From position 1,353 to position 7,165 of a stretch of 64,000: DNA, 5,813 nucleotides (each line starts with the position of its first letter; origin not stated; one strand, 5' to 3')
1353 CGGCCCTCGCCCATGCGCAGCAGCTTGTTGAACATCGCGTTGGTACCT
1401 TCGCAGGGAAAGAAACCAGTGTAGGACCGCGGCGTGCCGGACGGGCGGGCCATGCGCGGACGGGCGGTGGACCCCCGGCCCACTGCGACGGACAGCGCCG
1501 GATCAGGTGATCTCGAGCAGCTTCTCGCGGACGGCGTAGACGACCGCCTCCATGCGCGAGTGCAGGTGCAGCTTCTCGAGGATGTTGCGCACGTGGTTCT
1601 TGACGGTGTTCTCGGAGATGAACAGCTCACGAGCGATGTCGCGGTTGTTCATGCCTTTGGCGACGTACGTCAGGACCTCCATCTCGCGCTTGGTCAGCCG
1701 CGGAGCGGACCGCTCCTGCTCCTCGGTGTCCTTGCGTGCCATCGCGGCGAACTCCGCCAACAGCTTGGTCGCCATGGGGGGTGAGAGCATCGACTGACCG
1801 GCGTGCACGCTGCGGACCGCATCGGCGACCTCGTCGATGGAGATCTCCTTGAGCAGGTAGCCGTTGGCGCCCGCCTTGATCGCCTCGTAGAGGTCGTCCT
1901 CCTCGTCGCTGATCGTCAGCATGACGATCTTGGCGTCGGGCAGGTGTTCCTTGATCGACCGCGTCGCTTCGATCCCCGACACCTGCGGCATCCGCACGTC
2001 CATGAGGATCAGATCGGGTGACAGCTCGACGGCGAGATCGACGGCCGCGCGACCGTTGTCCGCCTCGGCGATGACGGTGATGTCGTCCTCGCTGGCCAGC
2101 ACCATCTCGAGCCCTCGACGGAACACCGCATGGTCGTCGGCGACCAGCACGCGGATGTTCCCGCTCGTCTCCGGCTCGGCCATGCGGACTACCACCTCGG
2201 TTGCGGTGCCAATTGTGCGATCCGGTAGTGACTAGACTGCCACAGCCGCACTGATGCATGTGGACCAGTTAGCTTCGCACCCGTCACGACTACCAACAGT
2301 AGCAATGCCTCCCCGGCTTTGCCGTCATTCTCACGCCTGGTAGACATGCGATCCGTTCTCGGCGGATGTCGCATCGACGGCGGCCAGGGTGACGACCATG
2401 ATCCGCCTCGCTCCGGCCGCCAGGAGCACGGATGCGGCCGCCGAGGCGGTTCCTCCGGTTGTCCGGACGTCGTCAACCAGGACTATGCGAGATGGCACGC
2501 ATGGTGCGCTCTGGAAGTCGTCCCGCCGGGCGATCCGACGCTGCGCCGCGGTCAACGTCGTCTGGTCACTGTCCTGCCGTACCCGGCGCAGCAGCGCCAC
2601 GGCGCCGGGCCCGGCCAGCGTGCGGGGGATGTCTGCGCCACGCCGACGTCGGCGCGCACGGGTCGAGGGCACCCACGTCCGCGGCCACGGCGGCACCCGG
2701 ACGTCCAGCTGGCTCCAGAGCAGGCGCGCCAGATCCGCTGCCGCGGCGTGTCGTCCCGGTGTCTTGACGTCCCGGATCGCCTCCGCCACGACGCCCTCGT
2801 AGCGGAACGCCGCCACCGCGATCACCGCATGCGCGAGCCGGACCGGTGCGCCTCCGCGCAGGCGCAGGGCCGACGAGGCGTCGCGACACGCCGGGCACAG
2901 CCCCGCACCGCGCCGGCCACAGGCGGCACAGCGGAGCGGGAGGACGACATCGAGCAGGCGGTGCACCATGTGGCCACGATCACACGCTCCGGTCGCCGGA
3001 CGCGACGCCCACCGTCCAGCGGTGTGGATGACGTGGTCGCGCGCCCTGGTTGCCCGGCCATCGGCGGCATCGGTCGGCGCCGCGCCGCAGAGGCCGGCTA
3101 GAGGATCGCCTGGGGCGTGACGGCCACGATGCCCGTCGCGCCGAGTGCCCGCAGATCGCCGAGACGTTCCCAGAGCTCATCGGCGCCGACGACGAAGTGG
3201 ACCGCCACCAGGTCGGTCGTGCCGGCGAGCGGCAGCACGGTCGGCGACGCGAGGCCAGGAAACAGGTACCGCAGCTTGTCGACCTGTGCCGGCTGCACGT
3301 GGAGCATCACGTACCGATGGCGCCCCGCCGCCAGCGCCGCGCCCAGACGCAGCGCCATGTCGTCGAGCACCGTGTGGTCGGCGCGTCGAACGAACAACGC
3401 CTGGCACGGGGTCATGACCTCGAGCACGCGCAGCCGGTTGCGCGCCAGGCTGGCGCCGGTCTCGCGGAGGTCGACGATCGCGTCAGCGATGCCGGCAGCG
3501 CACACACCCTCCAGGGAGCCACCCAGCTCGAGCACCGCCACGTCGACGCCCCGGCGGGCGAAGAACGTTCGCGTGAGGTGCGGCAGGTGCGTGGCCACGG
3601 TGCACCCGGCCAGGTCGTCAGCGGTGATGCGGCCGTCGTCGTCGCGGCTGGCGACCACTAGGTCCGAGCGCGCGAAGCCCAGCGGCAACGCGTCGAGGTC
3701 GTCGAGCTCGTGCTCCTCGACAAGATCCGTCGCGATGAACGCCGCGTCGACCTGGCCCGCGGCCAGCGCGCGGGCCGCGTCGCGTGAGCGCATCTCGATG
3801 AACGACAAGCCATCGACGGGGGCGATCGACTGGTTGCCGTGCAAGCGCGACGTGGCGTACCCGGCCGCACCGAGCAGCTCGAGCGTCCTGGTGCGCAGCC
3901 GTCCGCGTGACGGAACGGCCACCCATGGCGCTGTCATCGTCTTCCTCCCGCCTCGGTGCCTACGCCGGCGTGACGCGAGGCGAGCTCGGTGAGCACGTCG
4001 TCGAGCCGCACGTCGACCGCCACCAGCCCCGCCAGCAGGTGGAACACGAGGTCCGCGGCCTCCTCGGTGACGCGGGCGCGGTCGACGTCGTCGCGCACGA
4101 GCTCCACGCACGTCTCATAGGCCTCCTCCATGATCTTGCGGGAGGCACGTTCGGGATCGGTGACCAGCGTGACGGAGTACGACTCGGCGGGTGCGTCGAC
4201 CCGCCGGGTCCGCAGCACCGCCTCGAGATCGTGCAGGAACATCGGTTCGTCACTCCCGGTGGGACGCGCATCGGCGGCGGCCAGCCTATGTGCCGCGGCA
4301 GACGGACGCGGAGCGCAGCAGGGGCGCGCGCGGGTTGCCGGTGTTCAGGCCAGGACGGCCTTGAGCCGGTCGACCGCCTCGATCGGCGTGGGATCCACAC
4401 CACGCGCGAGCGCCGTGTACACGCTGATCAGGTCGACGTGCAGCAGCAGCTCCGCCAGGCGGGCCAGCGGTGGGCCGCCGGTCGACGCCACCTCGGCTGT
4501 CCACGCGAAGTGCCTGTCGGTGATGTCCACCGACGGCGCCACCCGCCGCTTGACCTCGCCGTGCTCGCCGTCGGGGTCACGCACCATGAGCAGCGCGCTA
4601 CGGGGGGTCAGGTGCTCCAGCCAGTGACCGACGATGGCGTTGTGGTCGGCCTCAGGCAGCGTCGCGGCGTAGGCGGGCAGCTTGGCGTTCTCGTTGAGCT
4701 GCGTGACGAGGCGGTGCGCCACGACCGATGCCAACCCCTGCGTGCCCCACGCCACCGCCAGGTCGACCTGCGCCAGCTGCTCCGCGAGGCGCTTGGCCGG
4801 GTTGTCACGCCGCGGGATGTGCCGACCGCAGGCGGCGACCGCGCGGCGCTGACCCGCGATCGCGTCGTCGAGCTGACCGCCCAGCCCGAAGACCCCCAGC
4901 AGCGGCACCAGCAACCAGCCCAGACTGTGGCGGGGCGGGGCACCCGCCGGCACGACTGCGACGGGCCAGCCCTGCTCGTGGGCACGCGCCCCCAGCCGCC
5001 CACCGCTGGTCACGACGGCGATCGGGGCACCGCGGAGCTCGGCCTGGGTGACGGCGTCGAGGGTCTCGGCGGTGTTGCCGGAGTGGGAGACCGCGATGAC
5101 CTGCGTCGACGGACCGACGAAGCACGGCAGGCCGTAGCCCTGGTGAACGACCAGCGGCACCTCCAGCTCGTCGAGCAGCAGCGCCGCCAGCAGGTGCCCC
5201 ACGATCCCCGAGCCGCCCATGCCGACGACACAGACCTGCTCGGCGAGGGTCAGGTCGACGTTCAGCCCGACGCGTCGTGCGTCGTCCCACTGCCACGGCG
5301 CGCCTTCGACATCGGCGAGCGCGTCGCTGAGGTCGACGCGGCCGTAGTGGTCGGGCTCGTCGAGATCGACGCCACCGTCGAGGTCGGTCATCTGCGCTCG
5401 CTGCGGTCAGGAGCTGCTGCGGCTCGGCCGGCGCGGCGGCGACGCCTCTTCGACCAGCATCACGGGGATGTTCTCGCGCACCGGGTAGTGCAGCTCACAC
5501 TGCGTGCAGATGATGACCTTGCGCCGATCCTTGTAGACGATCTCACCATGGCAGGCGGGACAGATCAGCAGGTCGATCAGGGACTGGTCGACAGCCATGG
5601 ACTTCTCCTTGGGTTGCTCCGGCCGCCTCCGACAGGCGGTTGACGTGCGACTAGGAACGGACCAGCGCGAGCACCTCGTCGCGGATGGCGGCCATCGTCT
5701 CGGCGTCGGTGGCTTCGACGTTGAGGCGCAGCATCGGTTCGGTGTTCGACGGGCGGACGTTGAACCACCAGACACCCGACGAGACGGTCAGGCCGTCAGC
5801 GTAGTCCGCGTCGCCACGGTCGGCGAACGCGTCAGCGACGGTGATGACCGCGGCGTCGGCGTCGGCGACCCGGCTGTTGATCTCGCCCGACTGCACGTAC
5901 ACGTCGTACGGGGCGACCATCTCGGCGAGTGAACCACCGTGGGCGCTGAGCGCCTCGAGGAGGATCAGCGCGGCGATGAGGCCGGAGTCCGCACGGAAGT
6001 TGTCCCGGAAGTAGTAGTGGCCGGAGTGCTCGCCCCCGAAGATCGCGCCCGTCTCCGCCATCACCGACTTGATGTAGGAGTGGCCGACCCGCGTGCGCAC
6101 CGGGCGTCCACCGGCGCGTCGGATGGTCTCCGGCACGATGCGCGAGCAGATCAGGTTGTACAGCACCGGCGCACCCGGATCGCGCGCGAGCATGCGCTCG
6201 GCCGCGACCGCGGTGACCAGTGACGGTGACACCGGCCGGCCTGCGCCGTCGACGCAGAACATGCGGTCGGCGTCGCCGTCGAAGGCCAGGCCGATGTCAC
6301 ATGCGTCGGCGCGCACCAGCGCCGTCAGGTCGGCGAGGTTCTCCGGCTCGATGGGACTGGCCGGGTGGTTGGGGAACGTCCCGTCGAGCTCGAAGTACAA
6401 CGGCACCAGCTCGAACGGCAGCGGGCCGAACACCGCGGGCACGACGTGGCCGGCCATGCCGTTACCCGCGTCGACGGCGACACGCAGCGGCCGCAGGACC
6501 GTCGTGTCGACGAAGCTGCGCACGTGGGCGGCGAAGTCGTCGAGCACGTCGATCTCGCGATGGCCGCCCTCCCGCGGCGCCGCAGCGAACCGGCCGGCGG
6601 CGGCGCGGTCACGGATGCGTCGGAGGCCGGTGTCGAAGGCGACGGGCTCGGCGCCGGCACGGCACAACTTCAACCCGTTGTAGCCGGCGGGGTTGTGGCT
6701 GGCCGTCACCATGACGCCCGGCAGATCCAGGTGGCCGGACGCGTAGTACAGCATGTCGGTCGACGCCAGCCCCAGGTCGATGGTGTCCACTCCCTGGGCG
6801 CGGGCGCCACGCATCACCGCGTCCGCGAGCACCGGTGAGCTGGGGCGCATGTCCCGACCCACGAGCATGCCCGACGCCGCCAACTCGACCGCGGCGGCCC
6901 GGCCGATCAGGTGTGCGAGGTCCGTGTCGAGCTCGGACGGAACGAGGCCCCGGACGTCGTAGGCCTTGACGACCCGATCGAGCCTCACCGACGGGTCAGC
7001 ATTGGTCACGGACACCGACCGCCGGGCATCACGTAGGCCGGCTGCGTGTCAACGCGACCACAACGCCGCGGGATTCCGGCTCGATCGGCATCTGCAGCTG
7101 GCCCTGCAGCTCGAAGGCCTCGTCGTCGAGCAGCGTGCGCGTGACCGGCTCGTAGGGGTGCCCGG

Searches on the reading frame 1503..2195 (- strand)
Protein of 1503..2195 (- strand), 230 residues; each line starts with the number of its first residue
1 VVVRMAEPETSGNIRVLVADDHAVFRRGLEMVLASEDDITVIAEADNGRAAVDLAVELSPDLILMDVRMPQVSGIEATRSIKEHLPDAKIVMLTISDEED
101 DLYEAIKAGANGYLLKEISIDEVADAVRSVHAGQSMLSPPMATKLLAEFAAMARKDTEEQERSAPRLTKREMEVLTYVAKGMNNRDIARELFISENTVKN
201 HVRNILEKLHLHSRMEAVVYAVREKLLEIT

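Call 15: search_protein_families(library=pfam, proteins=[window:1503-2195:-], max_evalue=0.001)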
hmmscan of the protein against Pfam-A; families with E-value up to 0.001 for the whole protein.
window:1503-2195:- (230 aa): 7 families
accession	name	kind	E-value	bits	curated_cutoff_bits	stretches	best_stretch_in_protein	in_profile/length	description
PF00072.30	Response_reg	-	4.6e-29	101.3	30.2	1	16-127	1-110/111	Response regulator receiver domain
PF00196.25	GerE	-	5.5e-24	84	23.5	1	167-221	3-57/57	Bacterial regulatory proteins, luxR family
PF08281.18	Sigma70_r4_2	-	1.3e-06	28.4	25.7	1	166-209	10-54/54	Sigma-70, region 4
PF13384.12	HTH_23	-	8.5e-05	22.7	24.6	1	169-204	5-40/50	Homeodomain-like domain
PF13556.12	HTH_30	-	0.00014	22.1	27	1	176-211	7-42/59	PucR C-terminal helix-turn-helix domain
PF04967.18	HTH_10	-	0.00085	19.5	23.1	0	180-209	22-51/53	HTH DNA binding domain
PF13412.12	HTH_24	-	0.00097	19.1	21.9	0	181-204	17-40/48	Winged helix-turn-helix DNA-binding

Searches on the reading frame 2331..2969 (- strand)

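Call 15: search_protein_families(library=pfam, proteins=[window:2331-2969:-], max_evalue=0.001)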
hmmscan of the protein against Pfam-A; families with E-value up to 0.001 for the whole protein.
window:2331-2969:- (212 aa): 2 families
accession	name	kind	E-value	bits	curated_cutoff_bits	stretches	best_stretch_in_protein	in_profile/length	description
PF18912.6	DZR_2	-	3.7e-05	23.9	27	1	5-31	1-30/56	Double zinc ribbon domain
PF00156.33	Pribosyltran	-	3.7e-05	23.5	26.3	1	160-204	88-132/158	Phosphoribosyl transferase domain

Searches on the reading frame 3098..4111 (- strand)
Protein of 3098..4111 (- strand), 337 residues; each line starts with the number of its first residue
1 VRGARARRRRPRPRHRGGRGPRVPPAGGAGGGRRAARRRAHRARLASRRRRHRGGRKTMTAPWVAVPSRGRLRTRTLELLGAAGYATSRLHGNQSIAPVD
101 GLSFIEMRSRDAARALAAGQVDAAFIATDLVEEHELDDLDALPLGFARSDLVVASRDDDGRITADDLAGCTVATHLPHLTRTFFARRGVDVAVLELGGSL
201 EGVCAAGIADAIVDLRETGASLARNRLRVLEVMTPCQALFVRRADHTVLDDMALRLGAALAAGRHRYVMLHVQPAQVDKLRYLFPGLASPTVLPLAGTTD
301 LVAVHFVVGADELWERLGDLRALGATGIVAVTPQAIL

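Call 8: search_protein_families(library=pfam, proteins=[window:3098-4111:-], max_evalue=0.01)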
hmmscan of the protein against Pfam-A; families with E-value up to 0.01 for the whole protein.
window:3098-4111:- (337 aa): 2 families
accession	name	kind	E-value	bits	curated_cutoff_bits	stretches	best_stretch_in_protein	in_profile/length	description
PF01634.23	HisG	-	1.7e-28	100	25.5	1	108-245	1-140/158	ATP phosphoribosyltransferase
PF08029.16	HisG_C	-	2.3e-15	56.9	23.5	1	262-331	1-69/73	HisG, C-terminal domain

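Call 9: search_protein_families(library=ncbifam, proteins=[window:3098-4111:-], max_evalue=0.01)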
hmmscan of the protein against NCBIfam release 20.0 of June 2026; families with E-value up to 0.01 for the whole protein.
window:3098-4111:- (337 aa): 3 families
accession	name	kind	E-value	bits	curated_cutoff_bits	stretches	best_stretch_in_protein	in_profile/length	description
TIGR00070.1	hisG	equivalog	7.4e-37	127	75.75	1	64-241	3-182/183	ATP phosphoribosyltransferase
TIGR03455.1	HisG_C-term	equivalog_domain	1.7e-18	66.6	40.05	1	246-336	10-99/100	ATP phosphoribosyltransferase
TIGR01728.1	SsuA_fam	subfamily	0.01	15.1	163.5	0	64-128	106-158/290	aliphatic sulfonate ABC transporter substrate-binding protein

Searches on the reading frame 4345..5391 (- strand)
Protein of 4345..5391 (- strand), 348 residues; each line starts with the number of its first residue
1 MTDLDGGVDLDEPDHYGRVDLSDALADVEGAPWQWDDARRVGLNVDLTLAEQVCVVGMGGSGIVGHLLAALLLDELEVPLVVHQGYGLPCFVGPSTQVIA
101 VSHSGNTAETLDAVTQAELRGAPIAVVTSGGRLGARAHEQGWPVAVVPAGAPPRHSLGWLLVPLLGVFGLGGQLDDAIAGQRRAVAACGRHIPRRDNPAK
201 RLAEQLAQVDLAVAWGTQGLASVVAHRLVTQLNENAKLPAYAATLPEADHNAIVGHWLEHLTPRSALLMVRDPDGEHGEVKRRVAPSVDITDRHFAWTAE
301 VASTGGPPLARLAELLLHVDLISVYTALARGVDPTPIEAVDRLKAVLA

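Call 8: search_protein_families(library=pfam, proteins=[window:4345-5391:-], max_evalue=0.01)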
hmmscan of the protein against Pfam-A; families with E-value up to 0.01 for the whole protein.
window:4345-5391:- (348 aa): 2 families
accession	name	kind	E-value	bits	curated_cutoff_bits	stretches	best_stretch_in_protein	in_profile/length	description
PF10432.14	bact-PGI_C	-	8.1e-40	136.7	24.5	1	196-346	2-150/151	Bacterial phospho-glucose isomerase C-terminal SIS domain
PF01380.27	SIS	-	3.1e-07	30.7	25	1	49-129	4-88/131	SIS domain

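Call 9: search_protein_families(library=ncbifam, proteins=[window:4345-5391:-], max_evalue=0.01)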
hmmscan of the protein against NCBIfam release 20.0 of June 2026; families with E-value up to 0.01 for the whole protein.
window:4345-5391:- (348 aa): 12 families
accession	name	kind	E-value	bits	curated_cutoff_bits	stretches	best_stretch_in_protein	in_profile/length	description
NF006425.0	PRK08674.1-5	equivalog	2e-72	244.1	471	1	8-346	3-352/358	bifunctional phosphoglucose/phosphomannose isomerase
NF006426.0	PRK08674.1-6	subfamily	2e-68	230.9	295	1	38-348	30-350/354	bifunctional phosphoglucose/phosphomannose isomerase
TIGR02128.1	G6PI_arch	equivalog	2.3e-64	217.3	213.9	1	44-346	15-306/308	bifunctional phosphoglucose/phosphomannose isomerase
NF006423.0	PRK08674.1-2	equivalog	3.7e-57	193.6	254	1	46-347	23-316/317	bifunctional phosphoglucose/phosphomannose isomerase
NF006424.0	PRK08674.1-3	equivalog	8.3e-39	133.9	730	1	9-348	5-353/355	bifunctional phosphoglucose/phosphomannose isomerase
NF006422.0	PRK08674.1-1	subfamily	3.1e-35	122.1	317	1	47-344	23-292/302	bifunctional phosphoglucose/phosphomannose isomerase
TIGR03127.2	RuMP_HxlB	equivalog_domain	0.00034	20.6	160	1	41-129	21-107/178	6-phospho-3-hexuloisomerase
NF041755.1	RuMP_HxlAB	equivalog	0.00039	19.5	500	1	36-129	232-323/391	bifunctional 3-hexulose-6-phosphate synthase/6-phospho-3-hexuloisomerase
NF008458.0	PRK11337.1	equivalog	0.00039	19.5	378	1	97-129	191-223/293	MurR/RpiR family transcriptional regulator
NF001484.0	PRK00331.1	subfamily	0.0008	17.9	381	1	46-128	282-367/601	isomerizing glutamine--fructose-6-phosphate transaminase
TIGR01135.1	glmS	equivalog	0.005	15.4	418.05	1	40-124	281-368/607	glutamine--fructose-6-phosphate transaminase (isomerizing)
NF008141.0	PRK10892.1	equivalog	0.0084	15.4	505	0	51-114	50-116/328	arabinose-5-phosphate isomerase KdsD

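Call 73: search_solved_structures(query=window:4345-5391:-, max_evalue=0.001, show_alignments=1)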
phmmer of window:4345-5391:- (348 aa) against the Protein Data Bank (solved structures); distinct sequences matched with E-value up to 0.001: 1.
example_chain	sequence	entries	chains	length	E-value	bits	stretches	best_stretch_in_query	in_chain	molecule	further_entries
1tzb_A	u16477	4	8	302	2.5e-17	66.4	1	51-345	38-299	glucose-6-phosphate isomerase, conjectural | glucose-6-phosphate isomerase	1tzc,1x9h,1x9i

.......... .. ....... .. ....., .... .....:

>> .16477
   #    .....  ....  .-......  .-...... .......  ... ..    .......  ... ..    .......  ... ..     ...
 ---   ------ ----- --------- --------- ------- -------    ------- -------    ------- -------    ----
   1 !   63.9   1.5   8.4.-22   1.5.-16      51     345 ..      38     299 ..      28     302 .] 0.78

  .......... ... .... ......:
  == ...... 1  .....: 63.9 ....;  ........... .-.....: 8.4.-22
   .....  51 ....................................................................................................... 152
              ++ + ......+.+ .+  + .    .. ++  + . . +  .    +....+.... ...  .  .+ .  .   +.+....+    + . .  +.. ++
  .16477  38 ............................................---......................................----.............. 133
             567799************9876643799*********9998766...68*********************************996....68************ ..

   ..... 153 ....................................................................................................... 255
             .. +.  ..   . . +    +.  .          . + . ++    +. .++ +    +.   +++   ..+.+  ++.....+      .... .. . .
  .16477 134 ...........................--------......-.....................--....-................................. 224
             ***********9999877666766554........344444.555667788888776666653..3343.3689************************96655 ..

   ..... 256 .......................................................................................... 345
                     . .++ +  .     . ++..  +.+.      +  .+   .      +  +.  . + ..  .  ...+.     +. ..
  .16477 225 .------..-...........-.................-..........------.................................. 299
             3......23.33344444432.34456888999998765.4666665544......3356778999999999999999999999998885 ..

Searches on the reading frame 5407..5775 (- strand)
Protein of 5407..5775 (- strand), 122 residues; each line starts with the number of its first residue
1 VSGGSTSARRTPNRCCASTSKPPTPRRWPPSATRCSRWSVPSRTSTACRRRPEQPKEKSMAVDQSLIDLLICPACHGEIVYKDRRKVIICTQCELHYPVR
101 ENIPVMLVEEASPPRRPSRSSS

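Call 8: search_protein_families(library=pfam, proteins=[window:5407-5775:-], max_evalue=0.01)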
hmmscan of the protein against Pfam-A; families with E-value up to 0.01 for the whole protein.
window:5407-5775:- (122 aa): 2 families
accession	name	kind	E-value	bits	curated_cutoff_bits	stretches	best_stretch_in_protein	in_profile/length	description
PF03966.22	Trm112p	-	7.7e-08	32.6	22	1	63-101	1-39/40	Trm112p-like protein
PF23475.1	zf-Tbcl_FmdE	-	0.0093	15.9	23.2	0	83-100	3-20/35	FmdE treble clef zinc finger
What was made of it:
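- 5407..5598 (-): Trm112-like small zinc-ribbon protein (63 aa). PF03966 (call 8).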

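Call 9: search_protein_families(library=ncbifam, proteins=[window:5407-5775:-], max_evalue=0.01)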
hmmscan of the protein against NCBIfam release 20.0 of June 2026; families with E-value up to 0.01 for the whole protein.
window:5407-5775:- (122 aa): 2 families
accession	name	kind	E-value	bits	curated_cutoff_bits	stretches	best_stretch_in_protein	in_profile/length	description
NF008806.0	PRK11827.1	equivalog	6.7e-10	38.9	126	1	63-111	2-50/60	protein YcaR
NF038101.1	Trm112_arch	equivalog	6.8e-07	29.4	77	1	64-110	3-57/59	methytransferase partner Trm112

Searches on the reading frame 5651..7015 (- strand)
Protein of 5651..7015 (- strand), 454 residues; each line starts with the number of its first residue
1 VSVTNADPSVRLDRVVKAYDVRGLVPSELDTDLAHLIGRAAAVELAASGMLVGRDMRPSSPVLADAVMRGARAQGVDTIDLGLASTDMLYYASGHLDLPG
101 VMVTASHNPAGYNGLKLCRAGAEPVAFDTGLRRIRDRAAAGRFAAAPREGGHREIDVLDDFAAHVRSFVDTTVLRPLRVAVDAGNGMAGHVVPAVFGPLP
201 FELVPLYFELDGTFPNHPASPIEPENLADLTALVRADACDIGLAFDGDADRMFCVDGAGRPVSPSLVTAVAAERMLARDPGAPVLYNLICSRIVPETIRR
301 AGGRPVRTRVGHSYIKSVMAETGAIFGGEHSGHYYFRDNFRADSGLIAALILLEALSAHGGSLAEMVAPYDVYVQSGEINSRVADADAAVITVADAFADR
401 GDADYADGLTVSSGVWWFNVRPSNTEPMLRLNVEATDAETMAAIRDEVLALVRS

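Call 8: search_protein_families(library=pfam, proteins=[window:5651-7015:-], max_evalue=0.01)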
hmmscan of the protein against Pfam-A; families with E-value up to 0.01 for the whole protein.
window:5651-7015:- (454 aa): 4 families
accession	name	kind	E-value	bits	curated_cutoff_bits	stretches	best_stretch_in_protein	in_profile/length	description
PF02878.22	PGM_PMM_I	-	7e-28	97.5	22.5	1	15-137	3-130/138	Phosphoglucomutase/phosphomannomutase, alpha/beta/alpha domain I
PF02880.22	PGM_PMM_III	-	6.8e-25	87.9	20.7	1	267-370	5-112/115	Phosphoglucomutase/phosphomannomutase, alpha/beta/alpha domain III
PF02879.22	PGM_PMM_II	-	2.9e-24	86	29.3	1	160-259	2-103/103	Phosphoglucomutase/phosphomannomutase, alpha/beta/alpha domain II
PF00408.26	PGM_PMM_IV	-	9.2e-14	51.7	23.1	1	378-450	1-67/68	Phosphoglucomutase/phosphomannomutase, C-terminal domain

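Call 9: search_protein_families(library=ncbifam, proteins=[window:5651-7015:-], max_evalue=0.01)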
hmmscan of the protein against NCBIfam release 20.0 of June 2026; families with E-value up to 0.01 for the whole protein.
window:5651-7015:- (454 aa): 7 families
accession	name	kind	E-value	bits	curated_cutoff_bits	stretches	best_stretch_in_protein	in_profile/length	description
NF007088.0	PRK09542.1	equivalog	1.9e-190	633.7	618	1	10-453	6-454/456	phosphomannomutase/phosphoglucomutase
TIGR03990.1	Arch_GlmM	equivalog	1.4e-102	343.9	439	1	17-451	5-443/444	phosphoglucosamine mutase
NF011943.0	PRK15414.1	subfamily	1.1e-92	311.4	801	1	15-452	6-454/456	phosphomannomutase CpsG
NF046027.1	PhglucPhmanMutPgmG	equivalog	4.6e-86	289.3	600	1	15-448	9-446/460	phosphoglucomutase/phosphomannomutase PgmG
TIGR01455.1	glmM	equivalog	6.5e-55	186.6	447.55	1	21-453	6-441/442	phosphoglucosamine mutase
NF005737.0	PRK07564.1-1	equivalog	0.00014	20.7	378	1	225-368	258-401/543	alpha-D-glucose phosphate-specific phosphoglucomutase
TIGR01132.1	pgm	equivalog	0.00033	19.2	778.05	0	401-452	489-541/546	phosphoglucomutase (alpha-D-glucose-1,6-bisphosphate-dependent)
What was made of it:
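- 5651..7015 (-): Phosphomannomutase/phosphoglucomutase. NF007088 at 633.7 bits against a cut-off of 618; four PGM_PMM Pfam domains (calls 8, 9).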
